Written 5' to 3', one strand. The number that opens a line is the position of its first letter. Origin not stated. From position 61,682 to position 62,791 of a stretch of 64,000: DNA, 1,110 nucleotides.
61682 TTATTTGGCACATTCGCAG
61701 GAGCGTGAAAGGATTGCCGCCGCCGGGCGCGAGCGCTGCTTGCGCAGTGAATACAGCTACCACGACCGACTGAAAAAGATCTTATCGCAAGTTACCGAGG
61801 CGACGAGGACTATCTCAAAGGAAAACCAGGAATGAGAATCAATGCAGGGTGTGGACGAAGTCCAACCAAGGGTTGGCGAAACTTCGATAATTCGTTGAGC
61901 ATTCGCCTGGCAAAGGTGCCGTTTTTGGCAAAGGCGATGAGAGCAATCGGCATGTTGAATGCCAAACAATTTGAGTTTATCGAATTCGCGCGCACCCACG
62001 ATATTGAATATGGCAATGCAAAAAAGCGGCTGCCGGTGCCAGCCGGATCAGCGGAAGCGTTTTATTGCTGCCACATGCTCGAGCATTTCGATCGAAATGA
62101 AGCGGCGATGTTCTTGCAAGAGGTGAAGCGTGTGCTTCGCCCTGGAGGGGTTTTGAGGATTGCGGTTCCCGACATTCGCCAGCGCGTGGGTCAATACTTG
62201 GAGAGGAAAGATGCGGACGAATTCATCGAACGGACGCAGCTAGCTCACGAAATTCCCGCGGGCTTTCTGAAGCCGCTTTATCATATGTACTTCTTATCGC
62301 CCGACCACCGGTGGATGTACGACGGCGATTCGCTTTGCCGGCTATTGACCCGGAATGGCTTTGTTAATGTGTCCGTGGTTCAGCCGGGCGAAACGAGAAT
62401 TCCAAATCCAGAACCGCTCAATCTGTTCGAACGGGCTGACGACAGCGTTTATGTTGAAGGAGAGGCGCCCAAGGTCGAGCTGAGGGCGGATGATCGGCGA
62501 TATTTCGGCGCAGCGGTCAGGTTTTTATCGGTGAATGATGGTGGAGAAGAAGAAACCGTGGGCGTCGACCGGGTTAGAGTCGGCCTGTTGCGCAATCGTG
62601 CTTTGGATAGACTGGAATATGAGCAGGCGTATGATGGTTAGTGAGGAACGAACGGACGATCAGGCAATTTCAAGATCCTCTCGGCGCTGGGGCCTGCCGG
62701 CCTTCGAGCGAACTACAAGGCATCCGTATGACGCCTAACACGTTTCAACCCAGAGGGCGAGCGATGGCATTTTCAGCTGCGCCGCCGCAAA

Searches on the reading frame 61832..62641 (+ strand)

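Call 5: search_protein_families(library=pfam, proteins=[window:61832-62641:+], max_evalue=0.01)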
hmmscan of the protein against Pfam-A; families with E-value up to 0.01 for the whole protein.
window:61832-62641:+ (269 aa): 6 families
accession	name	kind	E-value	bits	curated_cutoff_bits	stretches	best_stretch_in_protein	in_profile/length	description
PF13489.12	Methyltransf_23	-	4.8e-09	36.6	27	1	59-182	77-164/164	Methyltransferase domain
PF08241.18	Methyltransf_11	-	1.2e-08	35.9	21.2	1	59-109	47-94/95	Methyltransferase domain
PF13649.12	Methyltransf_25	-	1.5e-06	29.3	27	1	58-106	50-97/97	Methyltransferase domain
PF03141.22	Methyltransf_29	-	9.1e-06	25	23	1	63-122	171-229/506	Putative S-adenosyl-L-methionine-dependent methyltransferase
PF05148.21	Methyltransf_8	-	0.0017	18.7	27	1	65-118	114-162/219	Hypothetical methyltransferase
PF08242.18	Methyltransf_12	-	0.0041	18.2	30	1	41-108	42-98/98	Methyltransferase domain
